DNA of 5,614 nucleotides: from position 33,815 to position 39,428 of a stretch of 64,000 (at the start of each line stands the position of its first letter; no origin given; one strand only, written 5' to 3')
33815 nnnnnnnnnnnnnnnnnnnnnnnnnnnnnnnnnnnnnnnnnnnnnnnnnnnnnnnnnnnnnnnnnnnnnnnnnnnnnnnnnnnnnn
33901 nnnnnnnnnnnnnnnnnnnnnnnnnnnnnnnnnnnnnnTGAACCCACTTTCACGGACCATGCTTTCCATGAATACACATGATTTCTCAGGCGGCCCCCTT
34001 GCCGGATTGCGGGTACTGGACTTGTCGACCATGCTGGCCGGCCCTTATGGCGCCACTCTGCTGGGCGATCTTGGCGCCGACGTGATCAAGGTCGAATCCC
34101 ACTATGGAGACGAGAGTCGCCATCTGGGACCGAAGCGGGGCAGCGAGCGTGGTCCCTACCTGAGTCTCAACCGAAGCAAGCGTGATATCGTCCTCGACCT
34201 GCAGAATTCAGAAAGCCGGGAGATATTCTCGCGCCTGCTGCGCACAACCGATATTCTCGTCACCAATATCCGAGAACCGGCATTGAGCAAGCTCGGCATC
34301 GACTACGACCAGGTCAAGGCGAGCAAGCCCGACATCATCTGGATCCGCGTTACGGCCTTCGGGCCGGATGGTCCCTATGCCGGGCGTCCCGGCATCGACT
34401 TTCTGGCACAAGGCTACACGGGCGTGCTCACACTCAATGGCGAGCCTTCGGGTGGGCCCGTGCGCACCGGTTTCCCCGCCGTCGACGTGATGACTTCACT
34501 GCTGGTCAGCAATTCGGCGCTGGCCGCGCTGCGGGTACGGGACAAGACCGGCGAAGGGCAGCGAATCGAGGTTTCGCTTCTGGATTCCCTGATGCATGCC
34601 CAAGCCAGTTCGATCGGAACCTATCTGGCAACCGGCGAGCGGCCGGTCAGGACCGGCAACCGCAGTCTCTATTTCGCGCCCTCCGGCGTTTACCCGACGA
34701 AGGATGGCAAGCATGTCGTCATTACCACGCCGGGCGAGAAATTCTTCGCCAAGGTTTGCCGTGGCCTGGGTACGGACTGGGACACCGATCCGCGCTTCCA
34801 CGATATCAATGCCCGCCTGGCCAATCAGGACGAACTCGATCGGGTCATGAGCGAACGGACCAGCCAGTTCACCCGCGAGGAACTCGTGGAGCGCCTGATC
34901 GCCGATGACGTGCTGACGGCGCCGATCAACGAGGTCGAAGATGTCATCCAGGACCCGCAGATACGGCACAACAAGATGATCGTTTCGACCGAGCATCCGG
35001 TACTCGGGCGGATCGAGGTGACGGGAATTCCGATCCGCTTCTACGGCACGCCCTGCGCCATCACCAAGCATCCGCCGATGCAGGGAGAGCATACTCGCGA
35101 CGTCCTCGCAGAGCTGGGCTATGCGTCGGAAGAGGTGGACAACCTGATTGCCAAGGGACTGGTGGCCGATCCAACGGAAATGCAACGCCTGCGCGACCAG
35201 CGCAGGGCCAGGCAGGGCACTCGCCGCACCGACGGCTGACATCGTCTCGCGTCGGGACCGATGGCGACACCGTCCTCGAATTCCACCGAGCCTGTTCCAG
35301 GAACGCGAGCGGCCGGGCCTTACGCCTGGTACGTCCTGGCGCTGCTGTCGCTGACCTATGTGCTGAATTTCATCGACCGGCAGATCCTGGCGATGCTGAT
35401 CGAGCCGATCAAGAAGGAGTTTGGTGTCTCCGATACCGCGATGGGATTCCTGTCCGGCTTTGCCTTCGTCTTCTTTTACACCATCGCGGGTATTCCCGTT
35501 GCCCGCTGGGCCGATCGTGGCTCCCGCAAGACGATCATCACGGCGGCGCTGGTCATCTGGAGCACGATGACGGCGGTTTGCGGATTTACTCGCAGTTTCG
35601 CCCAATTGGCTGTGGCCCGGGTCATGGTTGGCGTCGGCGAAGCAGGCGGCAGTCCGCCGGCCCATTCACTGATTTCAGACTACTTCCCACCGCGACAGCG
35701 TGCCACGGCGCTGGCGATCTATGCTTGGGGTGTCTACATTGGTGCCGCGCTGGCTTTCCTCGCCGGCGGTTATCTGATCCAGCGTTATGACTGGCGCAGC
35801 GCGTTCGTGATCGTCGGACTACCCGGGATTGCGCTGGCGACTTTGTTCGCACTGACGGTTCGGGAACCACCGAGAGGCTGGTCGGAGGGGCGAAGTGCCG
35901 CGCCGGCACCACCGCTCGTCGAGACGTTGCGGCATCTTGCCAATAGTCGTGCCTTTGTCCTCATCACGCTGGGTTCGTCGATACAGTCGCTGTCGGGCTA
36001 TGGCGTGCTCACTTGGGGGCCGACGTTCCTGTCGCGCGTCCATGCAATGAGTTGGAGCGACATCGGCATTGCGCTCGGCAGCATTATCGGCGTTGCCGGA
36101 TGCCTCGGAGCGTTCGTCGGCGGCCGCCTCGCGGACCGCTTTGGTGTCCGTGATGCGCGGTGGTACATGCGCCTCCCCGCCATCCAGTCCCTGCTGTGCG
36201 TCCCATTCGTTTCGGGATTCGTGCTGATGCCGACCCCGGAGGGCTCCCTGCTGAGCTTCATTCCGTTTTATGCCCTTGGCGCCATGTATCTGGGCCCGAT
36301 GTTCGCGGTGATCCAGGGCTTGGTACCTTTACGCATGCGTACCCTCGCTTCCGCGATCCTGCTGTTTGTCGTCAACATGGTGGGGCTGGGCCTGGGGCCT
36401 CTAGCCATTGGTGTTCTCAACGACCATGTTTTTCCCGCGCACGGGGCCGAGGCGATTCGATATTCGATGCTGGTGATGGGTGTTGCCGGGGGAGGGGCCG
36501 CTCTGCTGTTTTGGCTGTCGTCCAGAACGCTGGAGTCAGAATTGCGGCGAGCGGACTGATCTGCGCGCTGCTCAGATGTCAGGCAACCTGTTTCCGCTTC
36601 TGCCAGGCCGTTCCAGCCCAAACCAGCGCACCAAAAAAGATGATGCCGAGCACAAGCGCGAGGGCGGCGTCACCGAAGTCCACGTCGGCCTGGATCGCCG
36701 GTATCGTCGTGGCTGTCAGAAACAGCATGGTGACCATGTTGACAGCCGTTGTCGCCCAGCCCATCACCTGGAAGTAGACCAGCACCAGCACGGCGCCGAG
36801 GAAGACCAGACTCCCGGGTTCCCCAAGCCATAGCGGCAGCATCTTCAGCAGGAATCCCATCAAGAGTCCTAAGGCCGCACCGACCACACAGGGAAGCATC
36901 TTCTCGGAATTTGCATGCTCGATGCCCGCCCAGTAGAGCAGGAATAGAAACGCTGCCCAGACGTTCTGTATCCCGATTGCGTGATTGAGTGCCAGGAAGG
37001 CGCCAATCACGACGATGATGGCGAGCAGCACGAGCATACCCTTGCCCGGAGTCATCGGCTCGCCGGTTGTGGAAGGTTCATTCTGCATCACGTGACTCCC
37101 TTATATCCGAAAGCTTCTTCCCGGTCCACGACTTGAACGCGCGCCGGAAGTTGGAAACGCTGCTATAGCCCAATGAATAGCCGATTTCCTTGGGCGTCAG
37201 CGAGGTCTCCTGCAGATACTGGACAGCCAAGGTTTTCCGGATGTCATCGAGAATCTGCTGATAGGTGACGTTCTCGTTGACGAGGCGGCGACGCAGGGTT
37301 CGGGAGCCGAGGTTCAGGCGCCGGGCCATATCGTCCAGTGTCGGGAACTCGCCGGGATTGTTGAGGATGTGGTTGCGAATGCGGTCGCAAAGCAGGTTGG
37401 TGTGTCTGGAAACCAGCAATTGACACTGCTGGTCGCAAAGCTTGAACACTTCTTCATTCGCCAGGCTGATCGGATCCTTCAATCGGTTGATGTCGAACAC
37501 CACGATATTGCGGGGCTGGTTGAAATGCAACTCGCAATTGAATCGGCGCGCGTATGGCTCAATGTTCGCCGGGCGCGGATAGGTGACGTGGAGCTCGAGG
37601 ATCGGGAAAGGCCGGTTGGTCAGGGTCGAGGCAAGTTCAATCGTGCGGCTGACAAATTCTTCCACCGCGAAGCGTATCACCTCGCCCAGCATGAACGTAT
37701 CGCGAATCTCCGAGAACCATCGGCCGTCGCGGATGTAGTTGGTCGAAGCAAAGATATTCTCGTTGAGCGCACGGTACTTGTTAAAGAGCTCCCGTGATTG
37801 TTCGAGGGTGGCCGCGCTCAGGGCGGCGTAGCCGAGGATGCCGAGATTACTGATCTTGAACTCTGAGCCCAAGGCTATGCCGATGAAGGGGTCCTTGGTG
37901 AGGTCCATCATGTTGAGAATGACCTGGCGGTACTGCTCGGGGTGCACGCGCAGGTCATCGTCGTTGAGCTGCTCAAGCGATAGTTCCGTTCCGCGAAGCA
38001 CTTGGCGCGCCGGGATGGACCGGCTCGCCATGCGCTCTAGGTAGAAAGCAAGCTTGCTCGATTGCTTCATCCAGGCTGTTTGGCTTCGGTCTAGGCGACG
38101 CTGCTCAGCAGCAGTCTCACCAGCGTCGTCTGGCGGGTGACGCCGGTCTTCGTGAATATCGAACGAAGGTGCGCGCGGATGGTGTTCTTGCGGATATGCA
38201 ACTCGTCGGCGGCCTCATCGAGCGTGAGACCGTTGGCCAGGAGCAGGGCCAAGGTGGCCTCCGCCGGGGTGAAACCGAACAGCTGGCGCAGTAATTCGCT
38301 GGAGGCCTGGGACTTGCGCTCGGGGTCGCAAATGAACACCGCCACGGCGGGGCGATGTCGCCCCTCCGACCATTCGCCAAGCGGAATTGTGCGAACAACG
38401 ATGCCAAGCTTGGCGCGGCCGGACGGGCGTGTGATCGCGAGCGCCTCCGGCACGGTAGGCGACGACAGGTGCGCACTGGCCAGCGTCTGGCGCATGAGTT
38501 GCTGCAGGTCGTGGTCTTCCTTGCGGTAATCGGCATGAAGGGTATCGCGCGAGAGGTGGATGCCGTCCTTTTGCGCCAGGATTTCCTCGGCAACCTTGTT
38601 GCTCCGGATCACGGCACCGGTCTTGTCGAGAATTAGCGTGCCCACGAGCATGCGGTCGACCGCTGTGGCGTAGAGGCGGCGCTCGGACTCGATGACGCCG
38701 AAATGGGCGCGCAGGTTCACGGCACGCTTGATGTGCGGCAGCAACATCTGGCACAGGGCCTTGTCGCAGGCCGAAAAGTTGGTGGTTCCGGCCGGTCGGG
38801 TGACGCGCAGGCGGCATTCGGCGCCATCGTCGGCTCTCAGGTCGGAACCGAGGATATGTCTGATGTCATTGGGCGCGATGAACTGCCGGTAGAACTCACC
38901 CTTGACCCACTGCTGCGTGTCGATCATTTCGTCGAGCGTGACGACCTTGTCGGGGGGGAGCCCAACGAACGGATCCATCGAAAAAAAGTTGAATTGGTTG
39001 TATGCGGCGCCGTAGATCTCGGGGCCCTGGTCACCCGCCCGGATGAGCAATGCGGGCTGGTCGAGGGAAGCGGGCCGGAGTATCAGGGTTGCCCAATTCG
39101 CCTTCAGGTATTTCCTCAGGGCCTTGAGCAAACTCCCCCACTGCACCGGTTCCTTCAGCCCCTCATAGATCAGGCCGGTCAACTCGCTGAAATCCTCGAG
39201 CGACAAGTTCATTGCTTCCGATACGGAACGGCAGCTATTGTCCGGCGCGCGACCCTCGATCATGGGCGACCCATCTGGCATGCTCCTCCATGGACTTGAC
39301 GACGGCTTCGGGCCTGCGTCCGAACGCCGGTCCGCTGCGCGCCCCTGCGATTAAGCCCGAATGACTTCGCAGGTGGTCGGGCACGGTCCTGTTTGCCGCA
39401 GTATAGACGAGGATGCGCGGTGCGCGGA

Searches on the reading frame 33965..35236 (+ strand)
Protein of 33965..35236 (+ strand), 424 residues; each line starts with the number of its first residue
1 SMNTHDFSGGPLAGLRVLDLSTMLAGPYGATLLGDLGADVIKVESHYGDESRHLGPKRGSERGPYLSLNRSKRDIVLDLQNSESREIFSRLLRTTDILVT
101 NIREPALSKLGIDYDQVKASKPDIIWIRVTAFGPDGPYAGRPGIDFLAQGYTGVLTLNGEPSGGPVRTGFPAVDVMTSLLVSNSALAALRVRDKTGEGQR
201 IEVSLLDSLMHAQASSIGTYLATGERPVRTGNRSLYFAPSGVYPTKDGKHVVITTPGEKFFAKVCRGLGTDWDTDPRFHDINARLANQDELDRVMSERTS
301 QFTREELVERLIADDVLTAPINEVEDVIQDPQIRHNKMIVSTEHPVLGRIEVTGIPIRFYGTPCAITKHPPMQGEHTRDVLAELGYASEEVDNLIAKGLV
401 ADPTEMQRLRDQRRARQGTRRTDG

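Call 4: search_protein_families(library=pfam, proteins=[window:33965-35236:+])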
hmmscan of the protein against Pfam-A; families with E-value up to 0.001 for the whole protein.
window:33965-35236:+ (424 aa): 1 family
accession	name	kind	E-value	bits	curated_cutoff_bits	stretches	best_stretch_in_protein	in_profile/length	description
PF02515.22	CoA_transf_3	-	2.5e-118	395.8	23.3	1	12-377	1-366/366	CoA-transferase family III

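Call 5: search_protein_families(library=ncbifam, proteins=[window:33965-35236:+])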
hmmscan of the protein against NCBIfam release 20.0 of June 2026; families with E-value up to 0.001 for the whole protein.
window:33965-35236:+ (424 aa): 7 families
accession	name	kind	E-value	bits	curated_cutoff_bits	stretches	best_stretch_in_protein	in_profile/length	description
NF052585.1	SucGlutTfsCaiB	equivalog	1.9e-78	263.8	750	1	10-386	6-390/394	succinate--glutarate CoA-transferase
NF041294.1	Scnl_mescCoAtase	equivalog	6.5e-66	223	700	1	12-381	4-380/381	succinyl-CoA:mesaconate CoA-transferase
NF008511.0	PRK11430.1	equivalog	3.3e-59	200.9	522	1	5-361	3-355/381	CoA:oxalate CoA-transferase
NF003809.0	PRK05398.1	subfamily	1e-57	195.6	442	2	11-210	4-205/416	formyl-CoA transferase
TIGR03253.1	oxalate_frc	equivalog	5.8e-55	186.7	504.2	2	11-210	3-204/416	formyl-CoA transferase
NF002914.1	PRK03525.1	equivalog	8.8e-43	146.7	413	1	9-400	7-397/400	L-carnitine CoA-transferase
TIGR04253.1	mesacon_CoA_iso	equivalog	2.6e-26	92.6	725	1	12-403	3-403/403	2-methylfumaryl-CoA isomerase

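Call 59: search_solved_structures(query=window:33968-35236:+, max_evalue=1e-20)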
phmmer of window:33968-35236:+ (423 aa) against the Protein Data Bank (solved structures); distinct sequences matched with E-value up to 1e-20: 35.
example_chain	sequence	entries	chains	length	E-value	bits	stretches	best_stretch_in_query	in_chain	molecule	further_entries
4ed9_A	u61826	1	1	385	4.3e-66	226.5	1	8-383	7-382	CAIB/BAIF family protein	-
9br6_A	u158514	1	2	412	6.4e-62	212.8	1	9-399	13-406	Succinate--hydroxymethylglutarate CoA-transferase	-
9br7_A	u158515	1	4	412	7.9e-62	212.5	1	9-399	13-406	Succinate--hydroxymethylglutarate CoA-transferase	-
10uh_A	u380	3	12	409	1.3e-56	195.3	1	4-399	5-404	Formyl-coenzyme a transferase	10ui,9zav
4hl6_A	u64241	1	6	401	5.4e-53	183.4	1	3-360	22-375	Uncharacterized protein YfdE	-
5yit_A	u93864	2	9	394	9.4e-42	146.4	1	9-380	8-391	CoA transferase III | Uncharacterized protein Rv3272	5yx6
1pt5_A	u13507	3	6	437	9.8e-42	146.3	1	9-210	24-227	Hypothetical protein yfdW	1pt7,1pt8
1pqy_A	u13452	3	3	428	1.1e-41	146.2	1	9-210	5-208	Hypothetical protein yfdW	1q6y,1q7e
9fn0_B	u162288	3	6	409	4.6e-41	144.1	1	11-396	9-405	Subunit of Benzylsuccinate CoA-transferase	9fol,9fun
5yiy_A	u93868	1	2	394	1.2e-40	142.8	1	9-380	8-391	CoA transferase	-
3ubm_A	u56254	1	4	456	6.9e-39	136.9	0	4-210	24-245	Formyl-CoA:oxalate CoA-transferase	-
9fn0_A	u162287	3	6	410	8.7e-38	133.3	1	11-399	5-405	Subunit of Benzylsuccinate CoA-transferase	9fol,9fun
2vjp_A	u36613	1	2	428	4.5e-31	111.2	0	10-211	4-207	FORMYL-COENZYME A TRANSFERASE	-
2vjo_A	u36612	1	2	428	4.8e-31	111.1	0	10-211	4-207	FORMYL-COENZYME A TRANSFERASE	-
2vjq_A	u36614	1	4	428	5.2e-31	111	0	10-211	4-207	FORMYL-COENZYME A TRANSFERASE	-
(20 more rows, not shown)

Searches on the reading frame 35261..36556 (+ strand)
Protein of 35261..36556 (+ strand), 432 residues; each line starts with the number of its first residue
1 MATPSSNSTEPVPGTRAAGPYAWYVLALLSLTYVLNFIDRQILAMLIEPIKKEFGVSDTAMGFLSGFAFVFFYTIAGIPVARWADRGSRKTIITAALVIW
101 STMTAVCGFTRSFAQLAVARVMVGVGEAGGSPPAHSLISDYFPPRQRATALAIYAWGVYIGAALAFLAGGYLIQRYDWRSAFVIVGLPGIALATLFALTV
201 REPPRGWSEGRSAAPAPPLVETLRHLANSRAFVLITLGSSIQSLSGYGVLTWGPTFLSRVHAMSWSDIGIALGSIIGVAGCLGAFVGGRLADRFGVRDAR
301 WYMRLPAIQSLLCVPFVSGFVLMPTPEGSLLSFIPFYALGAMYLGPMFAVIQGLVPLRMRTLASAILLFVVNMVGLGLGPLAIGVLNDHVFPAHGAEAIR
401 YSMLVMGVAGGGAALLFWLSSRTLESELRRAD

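Call 4: search_protein_families(library=pfam, proteins=[window:35261-36556:+])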
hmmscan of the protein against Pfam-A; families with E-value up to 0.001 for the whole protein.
window:35261-36556:+ (432 aa): 3 families
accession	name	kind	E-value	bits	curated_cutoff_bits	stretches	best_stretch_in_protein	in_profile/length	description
PF07690.21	MFS_1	-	3e-51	174.8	33.4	1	29-369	1-337/347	Major Facilitator Superfamily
PF03137.26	OATP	-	1.6e-14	53.6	25.8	1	219-323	282-385/545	Organic Anion Transporter Polypeptide (OATP) family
PF00083.30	Sugar_tr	-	1.7e-09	37.6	22.3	1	69-205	55-196/452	Sugar (and other) transporter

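Call 5: search_protein_families(library=ncbifam, proteins=[window:35261-36556:+])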
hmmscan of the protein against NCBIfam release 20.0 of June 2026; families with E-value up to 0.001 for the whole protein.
window:35261-36556:+ (432 aa): 49 families (the best 25 are shown)
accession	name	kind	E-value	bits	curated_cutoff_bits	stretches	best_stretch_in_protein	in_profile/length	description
TIGR00893.1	2A0114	subfamily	7.5e-39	133.8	395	1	31-390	1-374/399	D-galactonate transporter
TIGR00895.1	2A0115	subfamily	1.9e-34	119.3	418.55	2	19-203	12-195/398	aromatic acid/H+ symport family MFS transporter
TIGR00881.1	2A0104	subfamily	1.9e-28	99.6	407.75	1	31-388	2-371/379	phosphoglycerate transporter protein PgtP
NF008586.0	PRK11551.1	equivalog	1.8e-22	79.9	410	1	27-323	18-311/406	3-(3-hydroxy-phenyl)propionate transporter MhpT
TIGR00711.1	efflux_EmrB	subfamily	2e-20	73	230.2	1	28-202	6-179/485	DHA2 family efflux MFS transporter permease subunit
TIGR00880.1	2_A_01_02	superfamily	1.7e-18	67.1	131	1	74-199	12-137/141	multidrug resistance protein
TIGR00894.1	2A0114euk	subfamily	1.7e-15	56.5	626.45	1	52-204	69-223/465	Na(+)-dependent inorganic phosphate cotransporter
TIGR00710.1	efflux_Bcr_CflA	subfamily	3.7e-15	56.2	200.9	1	26-322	7-289/385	Bcr/CflA family efflux MFS transporter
NF053517.1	HbztTptrPcaK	equivalog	4.4e-15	55.6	770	1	16-200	11-194/437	4-hydroxybenzoate transporter PcaK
NF033135.1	cmx_cmrA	equivalog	1.5e-14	53.8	400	1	42-295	21-265/374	Cmx/CmrA family chloramphenicol efflux MFS transporter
NF003024.0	PRK03893.1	subfamily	4.4e-14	52.2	604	1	22-198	19-193/497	sialate:H+ symport family MFS transporter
TIGR00805.1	oat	subfamily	1.1e-11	43.5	280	0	224-323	324-422/639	OAT family organic anion transporter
NF033896.2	MFS_LfrA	equivalog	1.4e-11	43.7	825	1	14-188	10-183/504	efflux MFS transporter LfrA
NF000089.1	qac_MFS_AB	exception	1.8e-11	43.6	900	1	22-194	17-188/514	QacA/B family quaternary ammonium compound efflux MFS transporter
NF000391.1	EmrB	exception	1.8e-11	43.4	925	1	22-194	10-180/501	multidrug efflux MFS transporter permease subunit EmrB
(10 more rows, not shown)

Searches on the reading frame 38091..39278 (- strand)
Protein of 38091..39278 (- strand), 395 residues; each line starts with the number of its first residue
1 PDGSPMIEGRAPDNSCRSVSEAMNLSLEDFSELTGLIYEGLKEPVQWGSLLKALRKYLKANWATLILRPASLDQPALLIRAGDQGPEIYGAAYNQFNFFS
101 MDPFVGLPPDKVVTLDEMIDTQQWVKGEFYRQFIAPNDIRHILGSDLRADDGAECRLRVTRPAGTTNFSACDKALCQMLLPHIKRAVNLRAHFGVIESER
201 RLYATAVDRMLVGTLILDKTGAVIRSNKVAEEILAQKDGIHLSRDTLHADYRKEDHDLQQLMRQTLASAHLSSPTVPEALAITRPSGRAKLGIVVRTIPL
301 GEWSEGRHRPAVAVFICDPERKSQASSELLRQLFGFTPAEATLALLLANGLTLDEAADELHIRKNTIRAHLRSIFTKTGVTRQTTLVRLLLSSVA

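Call 46: search_protein_families(library=ncbifam, proteins=[window:38091-39278:-], max_evalue=0.00001)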
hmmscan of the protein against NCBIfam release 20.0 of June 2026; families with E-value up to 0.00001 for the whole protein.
window:38091-39278:- (395 aa): 2 families
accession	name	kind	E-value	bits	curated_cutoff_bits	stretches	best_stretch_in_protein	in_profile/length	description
NF041232.1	BagY_FevT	exception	1.3e-11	44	700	0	327-390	288-351/367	LuxR family transcriptional regulator BagY/FevT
NF052366.1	photon_PedR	equivalog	5e-06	26.6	120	0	346-391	13-58/74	photosynthetic electron transport-dependent transcriptional regulator PedR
